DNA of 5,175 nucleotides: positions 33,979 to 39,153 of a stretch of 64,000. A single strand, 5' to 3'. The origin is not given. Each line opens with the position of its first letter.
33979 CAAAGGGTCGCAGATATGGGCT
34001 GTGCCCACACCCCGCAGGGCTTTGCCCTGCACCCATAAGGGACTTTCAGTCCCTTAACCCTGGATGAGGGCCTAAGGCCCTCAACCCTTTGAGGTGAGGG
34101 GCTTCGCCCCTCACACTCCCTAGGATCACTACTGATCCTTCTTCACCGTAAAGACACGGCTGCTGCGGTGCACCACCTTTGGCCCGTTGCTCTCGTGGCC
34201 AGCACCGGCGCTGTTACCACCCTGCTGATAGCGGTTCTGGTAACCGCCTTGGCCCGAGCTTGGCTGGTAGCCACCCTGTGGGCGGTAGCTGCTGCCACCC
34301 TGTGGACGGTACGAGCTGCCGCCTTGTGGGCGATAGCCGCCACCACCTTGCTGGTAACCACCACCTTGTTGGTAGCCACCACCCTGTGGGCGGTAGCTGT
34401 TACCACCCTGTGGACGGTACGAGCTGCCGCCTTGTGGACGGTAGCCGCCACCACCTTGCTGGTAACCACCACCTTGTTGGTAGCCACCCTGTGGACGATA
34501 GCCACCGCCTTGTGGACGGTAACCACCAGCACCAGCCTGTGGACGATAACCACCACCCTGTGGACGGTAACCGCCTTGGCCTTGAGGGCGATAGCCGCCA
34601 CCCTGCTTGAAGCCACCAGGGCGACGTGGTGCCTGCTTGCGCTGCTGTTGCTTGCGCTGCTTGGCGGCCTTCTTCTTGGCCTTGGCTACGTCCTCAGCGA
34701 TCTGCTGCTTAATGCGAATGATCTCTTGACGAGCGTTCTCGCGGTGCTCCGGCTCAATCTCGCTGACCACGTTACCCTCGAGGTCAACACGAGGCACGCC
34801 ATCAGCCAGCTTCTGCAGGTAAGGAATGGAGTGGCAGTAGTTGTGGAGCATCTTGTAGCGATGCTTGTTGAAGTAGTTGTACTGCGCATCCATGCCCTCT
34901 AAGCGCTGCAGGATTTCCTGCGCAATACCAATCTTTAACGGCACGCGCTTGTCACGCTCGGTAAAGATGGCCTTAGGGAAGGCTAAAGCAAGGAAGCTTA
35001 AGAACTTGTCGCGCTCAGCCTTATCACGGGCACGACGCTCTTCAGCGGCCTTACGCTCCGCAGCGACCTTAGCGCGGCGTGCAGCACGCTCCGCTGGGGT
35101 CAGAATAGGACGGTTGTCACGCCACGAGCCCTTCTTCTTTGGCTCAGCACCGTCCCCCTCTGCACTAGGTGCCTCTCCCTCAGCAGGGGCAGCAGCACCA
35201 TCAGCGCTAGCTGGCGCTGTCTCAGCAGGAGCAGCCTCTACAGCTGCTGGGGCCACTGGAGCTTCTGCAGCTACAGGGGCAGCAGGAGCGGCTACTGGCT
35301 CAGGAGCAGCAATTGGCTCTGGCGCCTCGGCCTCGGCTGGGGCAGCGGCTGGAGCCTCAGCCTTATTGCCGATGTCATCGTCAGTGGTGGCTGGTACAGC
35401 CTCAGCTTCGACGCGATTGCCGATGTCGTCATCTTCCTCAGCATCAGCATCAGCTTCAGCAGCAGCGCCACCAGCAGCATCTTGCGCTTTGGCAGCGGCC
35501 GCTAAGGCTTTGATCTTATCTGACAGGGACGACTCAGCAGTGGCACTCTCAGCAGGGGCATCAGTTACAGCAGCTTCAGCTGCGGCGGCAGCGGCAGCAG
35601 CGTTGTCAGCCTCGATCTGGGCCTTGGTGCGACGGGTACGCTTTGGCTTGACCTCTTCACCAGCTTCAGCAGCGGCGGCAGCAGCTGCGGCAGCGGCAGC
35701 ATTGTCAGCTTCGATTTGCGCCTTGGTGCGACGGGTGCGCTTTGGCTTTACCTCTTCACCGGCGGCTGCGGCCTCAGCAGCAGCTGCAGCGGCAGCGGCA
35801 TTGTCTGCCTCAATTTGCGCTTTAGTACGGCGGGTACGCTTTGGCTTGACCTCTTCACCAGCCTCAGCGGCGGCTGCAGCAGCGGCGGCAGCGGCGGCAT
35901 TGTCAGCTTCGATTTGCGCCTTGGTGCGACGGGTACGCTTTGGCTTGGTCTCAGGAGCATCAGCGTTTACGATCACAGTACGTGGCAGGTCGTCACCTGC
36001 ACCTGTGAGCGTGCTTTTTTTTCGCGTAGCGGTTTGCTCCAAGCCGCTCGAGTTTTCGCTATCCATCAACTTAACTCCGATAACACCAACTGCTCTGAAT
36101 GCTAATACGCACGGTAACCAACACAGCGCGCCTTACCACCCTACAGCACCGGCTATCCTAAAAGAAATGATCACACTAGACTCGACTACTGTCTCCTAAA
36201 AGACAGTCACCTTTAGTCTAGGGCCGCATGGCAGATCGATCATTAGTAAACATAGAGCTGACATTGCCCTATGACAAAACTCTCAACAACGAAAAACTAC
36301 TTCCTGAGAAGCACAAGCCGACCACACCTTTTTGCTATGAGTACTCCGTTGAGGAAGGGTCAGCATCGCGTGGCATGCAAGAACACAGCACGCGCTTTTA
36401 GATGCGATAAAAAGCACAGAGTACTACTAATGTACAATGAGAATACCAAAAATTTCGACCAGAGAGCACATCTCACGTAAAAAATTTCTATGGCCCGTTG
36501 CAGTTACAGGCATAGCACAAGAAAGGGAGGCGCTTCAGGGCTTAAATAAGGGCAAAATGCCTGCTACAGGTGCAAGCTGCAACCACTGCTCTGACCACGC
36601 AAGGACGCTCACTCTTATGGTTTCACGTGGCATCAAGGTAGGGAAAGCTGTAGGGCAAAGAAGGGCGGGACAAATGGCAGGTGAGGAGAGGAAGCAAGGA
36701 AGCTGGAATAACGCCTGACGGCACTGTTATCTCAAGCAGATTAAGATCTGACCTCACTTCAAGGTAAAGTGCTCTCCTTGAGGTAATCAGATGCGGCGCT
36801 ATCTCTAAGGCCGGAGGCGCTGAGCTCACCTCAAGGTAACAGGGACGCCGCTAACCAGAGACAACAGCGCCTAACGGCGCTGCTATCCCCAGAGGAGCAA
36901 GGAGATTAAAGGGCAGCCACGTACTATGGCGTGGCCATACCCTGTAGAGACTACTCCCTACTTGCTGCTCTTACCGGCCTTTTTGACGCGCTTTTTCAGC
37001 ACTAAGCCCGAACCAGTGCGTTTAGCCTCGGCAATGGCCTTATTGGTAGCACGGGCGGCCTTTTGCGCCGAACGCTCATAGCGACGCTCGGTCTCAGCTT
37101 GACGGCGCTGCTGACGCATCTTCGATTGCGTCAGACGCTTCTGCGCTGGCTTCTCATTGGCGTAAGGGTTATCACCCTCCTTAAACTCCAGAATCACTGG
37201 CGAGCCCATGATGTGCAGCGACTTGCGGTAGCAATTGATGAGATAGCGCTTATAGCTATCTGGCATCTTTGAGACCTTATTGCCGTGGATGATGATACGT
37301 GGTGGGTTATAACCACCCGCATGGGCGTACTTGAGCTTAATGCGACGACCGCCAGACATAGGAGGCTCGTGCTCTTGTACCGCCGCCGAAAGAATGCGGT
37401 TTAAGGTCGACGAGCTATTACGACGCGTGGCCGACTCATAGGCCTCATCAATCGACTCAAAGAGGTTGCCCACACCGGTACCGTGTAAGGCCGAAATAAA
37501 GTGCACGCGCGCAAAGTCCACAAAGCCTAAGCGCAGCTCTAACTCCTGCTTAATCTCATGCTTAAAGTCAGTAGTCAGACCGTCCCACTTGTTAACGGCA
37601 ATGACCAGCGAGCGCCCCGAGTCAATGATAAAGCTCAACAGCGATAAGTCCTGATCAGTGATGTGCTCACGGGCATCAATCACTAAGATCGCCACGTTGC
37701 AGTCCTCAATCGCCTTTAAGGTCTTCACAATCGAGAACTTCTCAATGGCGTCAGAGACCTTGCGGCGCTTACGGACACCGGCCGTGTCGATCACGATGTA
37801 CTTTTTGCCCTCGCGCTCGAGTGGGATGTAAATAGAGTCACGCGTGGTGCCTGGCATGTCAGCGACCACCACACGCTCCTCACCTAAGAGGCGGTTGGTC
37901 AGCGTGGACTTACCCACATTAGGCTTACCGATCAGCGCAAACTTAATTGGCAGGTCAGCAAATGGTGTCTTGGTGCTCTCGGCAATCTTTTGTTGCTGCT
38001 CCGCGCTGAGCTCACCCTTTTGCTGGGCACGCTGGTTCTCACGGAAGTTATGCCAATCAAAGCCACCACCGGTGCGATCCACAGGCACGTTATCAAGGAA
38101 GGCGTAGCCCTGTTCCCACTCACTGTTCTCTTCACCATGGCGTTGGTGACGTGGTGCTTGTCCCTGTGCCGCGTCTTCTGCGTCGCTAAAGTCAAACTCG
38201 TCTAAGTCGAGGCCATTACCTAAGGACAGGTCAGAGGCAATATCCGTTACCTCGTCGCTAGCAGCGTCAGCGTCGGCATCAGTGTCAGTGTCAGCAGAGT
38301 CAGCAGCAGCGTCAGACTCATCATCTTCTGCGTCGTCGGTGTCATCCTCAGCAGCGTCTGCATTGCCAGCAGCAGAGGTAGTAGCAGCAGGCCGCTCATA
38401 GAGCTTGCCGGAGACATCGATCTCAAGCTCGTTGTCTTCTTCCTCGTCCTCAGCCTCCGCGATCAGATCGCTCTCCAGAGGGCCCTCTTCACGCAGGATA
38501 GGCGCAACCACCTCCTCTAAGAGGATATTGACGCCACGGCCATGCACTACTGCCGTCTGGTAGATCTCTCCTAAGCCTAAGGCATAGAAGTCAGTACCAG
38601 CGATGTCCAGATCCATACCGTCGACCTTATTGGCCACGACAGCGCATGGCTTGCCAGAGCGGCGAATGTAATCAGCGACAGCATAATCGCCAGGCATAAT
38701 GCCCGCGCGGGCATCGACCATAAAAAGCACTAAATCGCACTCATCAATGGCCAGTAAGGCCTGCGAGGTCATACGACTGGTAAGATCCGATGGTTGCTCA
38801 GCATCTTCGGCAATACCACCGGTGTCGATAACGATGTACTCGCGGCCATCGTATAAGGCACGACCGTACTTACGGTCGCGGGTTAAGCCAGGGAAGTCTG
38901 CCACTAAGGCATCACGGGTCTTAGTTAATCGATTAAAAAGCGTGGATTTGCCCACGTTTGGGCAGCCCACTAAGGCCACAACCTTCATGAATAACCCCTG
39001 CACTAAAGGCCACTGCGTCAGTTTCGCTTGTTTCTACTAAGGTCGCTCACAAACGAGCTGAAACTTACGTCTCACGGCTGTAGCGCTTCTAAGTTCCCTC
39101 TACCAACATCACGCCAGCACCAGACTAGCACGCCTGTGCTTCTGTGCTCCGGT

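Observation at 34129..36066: Giant ProQ/FinO-domain protein with tandem 33-aa basic/poly-Ala repeats and an RGG/FUS-like GGYRPQ tail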

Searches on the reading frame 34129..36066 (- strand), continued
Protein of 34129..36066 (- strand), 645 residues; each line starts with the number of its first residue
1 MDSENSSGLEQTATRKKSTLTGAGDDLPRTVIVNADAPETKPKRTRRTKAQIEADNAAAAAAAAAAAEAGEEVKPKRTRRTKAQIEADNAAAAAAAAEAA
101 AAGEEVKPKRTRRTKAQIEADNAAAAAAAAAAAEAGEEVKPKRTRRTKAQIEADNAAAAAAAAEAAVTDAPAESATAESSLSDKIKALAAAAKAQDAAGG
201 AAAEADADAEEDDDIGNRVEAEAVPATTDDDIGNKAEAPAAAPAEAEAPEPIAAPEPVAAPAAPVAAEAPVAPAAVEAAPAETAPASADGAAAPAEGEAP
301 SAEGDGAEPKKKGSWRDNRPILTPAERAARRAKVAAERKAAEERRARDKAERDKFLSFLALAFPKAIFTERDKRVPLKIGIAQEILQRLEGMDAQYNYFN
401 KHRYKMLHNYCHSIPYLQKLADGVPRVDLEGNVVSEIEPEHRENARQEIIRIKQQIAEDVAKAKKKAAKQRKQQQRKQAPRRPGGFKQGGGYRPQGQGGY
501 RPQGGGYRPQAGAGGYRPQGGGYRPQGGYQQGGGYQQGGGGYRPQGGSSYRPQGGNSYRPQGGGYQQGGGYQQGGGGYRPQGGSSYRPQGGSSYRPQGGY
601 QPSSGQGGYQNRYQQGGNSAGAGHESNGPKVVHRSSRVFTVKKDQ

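Call 75: list_cluster_members(proteins=[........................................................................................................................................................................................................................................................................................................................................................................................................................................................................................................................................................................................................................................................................, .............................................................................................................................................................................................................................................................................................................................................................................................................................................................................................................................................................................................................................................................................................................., window:34129-36066:-])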
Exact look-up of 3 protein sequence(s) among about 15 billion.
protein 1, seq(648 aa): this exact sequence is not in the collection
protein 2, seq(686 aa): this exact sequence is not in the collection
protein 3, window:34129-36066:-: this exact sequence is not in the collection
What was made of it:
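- Tried and rejected: Exact-sequence look-up of the window protein and two orthologues (call 75).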

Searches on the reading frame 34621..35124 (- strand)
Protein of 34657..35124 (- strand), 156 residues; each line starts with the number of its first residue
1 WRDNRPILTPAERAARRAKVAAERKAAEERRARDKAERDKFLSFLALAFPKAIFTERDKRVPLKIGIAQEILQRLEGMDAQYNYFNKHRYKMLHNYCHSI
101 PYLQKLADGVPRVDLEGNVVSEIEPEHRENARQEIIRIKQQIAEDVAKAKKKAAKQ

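Call 23: find_homologous_proteins(query=window:34651-35112:-, max_evalue=0.00001)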
Query seq(154 aa) (154 aa): 2 proteins with E <= 0.00001 among 231 candidates.
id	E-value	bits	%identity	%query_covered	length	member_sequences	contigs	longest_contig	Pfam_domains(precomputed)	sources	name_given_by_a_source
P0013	3.3e-53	197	68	83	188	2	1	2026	PF04352.19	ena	-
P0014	4.8e-21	93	78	36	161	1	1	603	PF04352.19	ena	-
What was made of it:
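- Tried and rejected: With the FinO region alone (call 23) it found only two fragments, so it was not informative about distribution.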

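Call 29: search_protein_representatives(protein=window:34657-35124:-)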
Query: 156 residues. Proteins with E-value up to 0.001 (for the whole library): 426; up to 1e-10: 8; up to 1e-30: 4. The best 150 are listed.
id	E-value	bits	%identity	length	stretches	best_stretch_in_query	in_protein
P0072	1.7e-66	239.1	51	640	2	5-148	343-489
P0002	1.5e-59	216.5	68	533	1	1-156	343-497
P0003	8.5e-59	214.1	69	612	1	4-152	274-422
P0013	2.0e-53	196.6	68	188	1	19-155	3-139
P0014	3.9e-21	92.0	76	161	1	92-154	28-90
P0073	8.4e-16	74.7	34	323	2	38-146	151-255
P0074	8.1e-13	65.0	34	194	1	43-154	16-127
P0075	6.4e-11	58.9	36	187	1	2-155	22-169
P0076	1.2e-10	58.0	32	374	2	7-151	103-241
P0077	3.8e-10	56.4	32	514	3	7-136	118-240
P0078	6.1e-10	55.7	35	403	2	38-143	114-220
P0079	1.3e-09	54.6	39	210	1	37-155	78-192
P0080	1.8e-09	54.2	35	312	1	21-148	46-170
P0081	2.2e-09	53.9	34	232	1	39-151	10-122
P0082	2.5e-09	53.7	33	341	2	7-154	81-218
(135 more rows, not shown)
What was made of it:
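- Tried and rejected: The exhaustive phmmer search (call 29) replaced it.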

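Call 35: search_protein_families(library=pfam, proteins=[P0072], max_evalue=0.001)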
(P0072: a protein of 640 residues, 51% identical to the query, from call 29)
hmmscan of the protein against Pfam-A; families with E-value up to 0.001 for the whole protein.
P0072 (640 aa): 1 family
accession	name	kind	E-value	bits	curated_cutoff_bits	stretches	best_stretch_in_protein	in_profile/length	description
PF04352.18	ProQ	-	6.2e-30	103.8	27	2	377-482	5-102/109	ProQ/FINO family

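Call 58: find_encoding_contigs(protein=P0072, flank=6000, max_places=2)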
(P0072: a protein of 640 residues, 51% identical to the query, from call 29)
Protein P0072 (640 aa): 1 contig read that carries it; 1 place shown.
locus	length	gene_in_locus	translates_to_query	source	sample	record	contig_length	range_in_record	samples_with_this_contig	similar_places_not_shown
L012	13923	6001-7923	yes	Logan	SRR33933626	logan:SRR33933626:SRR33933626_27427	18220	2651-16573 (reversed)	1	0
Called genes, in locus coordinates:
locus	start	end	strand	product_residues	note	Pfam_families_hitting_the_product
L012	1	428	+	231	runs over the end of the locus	PF09976:TPR_21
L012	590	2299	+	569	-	PF13360:PQQ_2, PF13570:Beta-prop_ACSF4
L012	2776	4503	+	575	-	PF00350:Dynamin_N (faint), PF01926:MMR_HSR1, PF02421:FeoB_N, PF03193:RsgA_GTPase (faint), PF00009:GTP_EFTU, PF01926:MMR_HSR1, PF02421:FeoB_N, PF14714:KH_dom-like, +2 more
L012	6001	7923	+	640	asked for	PF04352:ProQ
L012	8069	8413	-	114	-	PF05400:FliT (weak)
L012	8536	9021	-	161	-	PF02561:FliS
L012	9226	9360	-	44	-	-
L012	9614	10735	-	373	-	PF00005:ABC_tran, PF13304:AAA_21 (faint), PF17912:OB_MalK, PF08402:TOBE_2 (faint)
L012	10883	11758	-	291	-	PF00528:BPD_transp_1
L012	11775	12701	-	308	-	PF00528:BPD_transp_1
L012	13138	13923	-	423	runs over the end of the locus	PF01547:SBP_bac_1, PF13416:SBP_bac_8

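Call 79: predict_structure(alignment_id=A4)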
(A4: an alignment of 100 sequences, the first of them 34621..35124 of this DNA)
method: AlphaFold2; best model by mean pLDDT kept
length: 168 residues; sequences in the alignment: 100
mean_pLDDT: 95.0   pTM: 0.82
mean pLDDT of the five models: 95.0, 94.7, 94.5, 94.2, 94.1
residues with pLDDT >= 90: 150; 70-90: 16; 50-70: 1; < 50: 1
segments of 3 or more residues with pLDDT < 50: none
pLDDT, mean of each block of 10 residues (from residue 1): 84 97 97 96 96 98 97 89 86 97 98 98 98 98 98 97 89
secondary structure, 60 per line:
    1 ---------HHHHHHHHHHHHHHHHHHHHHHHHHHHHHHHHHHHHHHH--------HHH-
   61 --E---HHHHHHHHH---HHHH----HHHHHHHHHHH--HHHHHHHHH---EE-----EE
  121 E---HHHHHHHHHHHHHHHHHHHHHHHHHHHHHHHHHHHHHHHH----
elements in order: H10-48 H67-75 H79-82 H87-97 H100-108 E119-121 H125-164
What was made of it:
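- On FinO/ProQ domain family (Pfam PF04352): AlphaFold model of aa 315-482 has pLDDT 95 and pTM 0.82 (call 79).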

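Call 81: fold_search(model_id=the predicted structure, library=pdb)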
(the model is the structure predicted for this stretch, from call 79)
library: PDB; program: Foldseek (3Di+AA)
matches with E <= 10: 42; with E <= 0.001: 26
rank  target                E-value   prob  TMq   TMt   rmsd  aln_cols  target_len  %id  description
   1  7rgt_B                3.0e-06  1.00  0.54  0.75   2.5       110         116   32  The crystal structure of RocC, containing FinO domain, 1-126 (released 2022-11-09)
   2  7rgt_D                4.1e-06  1.00  0.53  0.80   2.5       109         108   32  The crystal structure of RocC, containing FinO domain, 1-126 (released 2022-11-09)
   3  7rgt_F                4.6e-06  1.00  0.49  0.80   2.5       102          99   34  The crystal structure of RocC, containing FinO domain, 1-126 (released 2022-11-09)
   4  7rgu_A                5.2e-06  1.00  0.56  0.81   2.7       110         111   32  The crystal structure of RocC bound to a transcriptional terminator (released 2022-11-09)
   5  7rgt_A                7.1e-06  1.00  0.52  0.79   2.6       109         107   33  The crystal structure of RocC, containing FinO domain, 1-126 (released 2022-11-09)
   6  7rgs_A                7.5e-06  1.00  0.50  0.75   2.4        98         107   34  The crystal structure of RocC, containing FinO domain, 24-126 (released 2022-11-09)
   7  7rgt_G                8.5e-06  1.00  0.53  0.71   2.4       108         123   32  The crystal structure of RocC, containing FinO domain, 1-126 (released 2022-11-09)
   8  7rgt_C                9.0e-06  1.00  0.50  0.79   2.4       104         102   34  The crystal structure of RocC, containing FinO domain, 1-126 (released 2022-11-09)
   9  7rgt_H                9.6e-06  1.00  0.51  0.80   2.3       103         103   33  The crystal structure of RocC, containing FinO domain, 1-126 (released 2022-11-09)
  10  7rgt_E                1.0e-05  1.00  0.51  0.79   2.4       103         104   33  The crystal structure of RocC, containing FinO domain, 1-126 (released 2022-11-09)
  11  7rgu_I                1.2e-05  1.00  0.54  0.83   2.4       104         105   33  The crystal structure of RocC bound to a transcriptional terminator (released 2022-11-09)
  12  7rgu_G                1.2e-05  1.00  0.56  0.80   2.8       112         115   31  The crystal structure of RocC bound to a transcriptional terminator (released 2022-11-09)
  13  6s10_MODEL_1_A        1.4e-05  1.00  0.51  0.68   2.1        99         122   29  NMR solution structure of a ProQ homolog from Legionella pneumophila (released 2020-07-08)
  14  7rgu_C                1.6e-05  1.00  0.56  0.82   2.7       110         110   32  The crystal structure of RocC bound to a transcriptional terminator (released 2022-11-09)
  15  7rgu_M                1.7e-05  1.00  0.54  0.82   2.5       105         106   32  The crystal structure of RocC bound to a transcriptional terminator (released 2022-11-09)
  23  1dvo                  1.5e-04  1.00  0.51  0.56   5.6       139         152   27  THE X-RAY CRYSTAL STRUCTURE OF FINO, A REPRESSOR OF BACTERIAL CONJUGATION (released 2000-07-19)
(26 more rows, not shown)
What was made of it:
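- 35011..35124 (-): Conserved Arg-rich segment that forms a long helix leading into the FinO core (aa 315-352; the helix spans 324-362). Foldseek aligns 139 columns to FinO 1dvo (call 81); I infer that these include its N-terminal helix.
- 34693..35010 (-): FinO/ProQ domain core, aa 353-458. Model pLDDT 95, Foldseek RocC E=3e-6, TM 0.75-0.83, rmsd 2.5 A (calls 79, 81).
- On FinO/ProQ domain family (Pfam PF04352): The best is E=3e-6, TM 0.75-0.83, rmsd 2.5 A (call 81).
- Closest known: Legionella RocC. Same: Closest structures to the modelled core: TM about 0.8, rmsd 2.5 A (call 81).
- The top 26 Foldseek hits are all FinO-family structures, with RocC at E=3e-6, TM about 0.8 and rmsd 2.5 A (calls 79, 81).
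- Tried and rejected: Redoing it on aa 315-482 with 100 sequences solved this (calls 79, 81).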

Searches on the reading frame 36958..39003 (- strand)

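Call 35: search_protein_families(library=pfam, proteins=[window:36958-39003:-], max_evalue=0.001)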
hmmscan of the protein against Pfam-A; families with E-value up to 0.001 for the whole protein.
window:36958-39003:- (681 aa): 15 families
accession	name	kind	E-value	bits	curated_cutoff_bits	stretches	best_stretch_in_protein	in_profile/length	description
PF01926.29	MMR_HSR1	-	1.4e-58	196.3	21.9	2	9-126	2-113/113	50S ribosome-binding GTPase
PF02421.24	FeoB_N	-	1.2e-30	106.6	27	2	354-517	2-155/156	Ferrous iron transport protein B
PF14714.11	KH_dom-like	-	2.2e-24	86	27.3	1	530-608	3-81/81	KH-domain-like of EngA bacterial GTPase enzymes, C-terminal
PF00009.33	GTP_EFTU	-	4.6e-21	75.7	26.5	2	354-522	5-186/188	Elongation factor Tu GTP binding domain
PF04548.22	AIG1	-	2e-10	40.8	27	1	356-459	4-107/212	AIG1 family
PF03193.22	RsgA_GTPase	-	1.2e-08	35.4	30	0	355-412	109-170/174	RsgA GTPase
PF00350.29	Dynamin_N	-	8.1e-08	32.9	27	0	356-391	2-36/168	Dynamin family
PF13401.12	AAA_22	-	1.2e-06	29.3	27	0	8-67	7-64/130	AAA domain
PF09439.16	SRPRB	-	3.6e-05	23.7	25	0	355-496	6-142/178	Signal recognition particle receptor beta subunit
PF13238.12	AAA_18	-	9.1e-05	23.4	29.4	0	9-30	1-22/128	AAA domain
PF13479.12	AAA_24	-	0.00014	22.2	27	0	352-386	2-33/195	AAA domain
PF08477.19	Roc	-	0.00015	22.4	27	0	354-377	1-24/119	Ras of Complex, Roc, domain of DAPkinase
PF13671.12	AAA_33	-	0.00051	20.8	27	0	356-380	3-27/143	AAA domain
PF02492.25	cobW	-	0.00054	20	20.7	0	400-486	84-167/180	CobW/HypB/UreG, nucleotide-binding domain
PF00005.33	ABC_tran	-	0.00078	20.5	25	0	355-377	14-36/137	ABC transporter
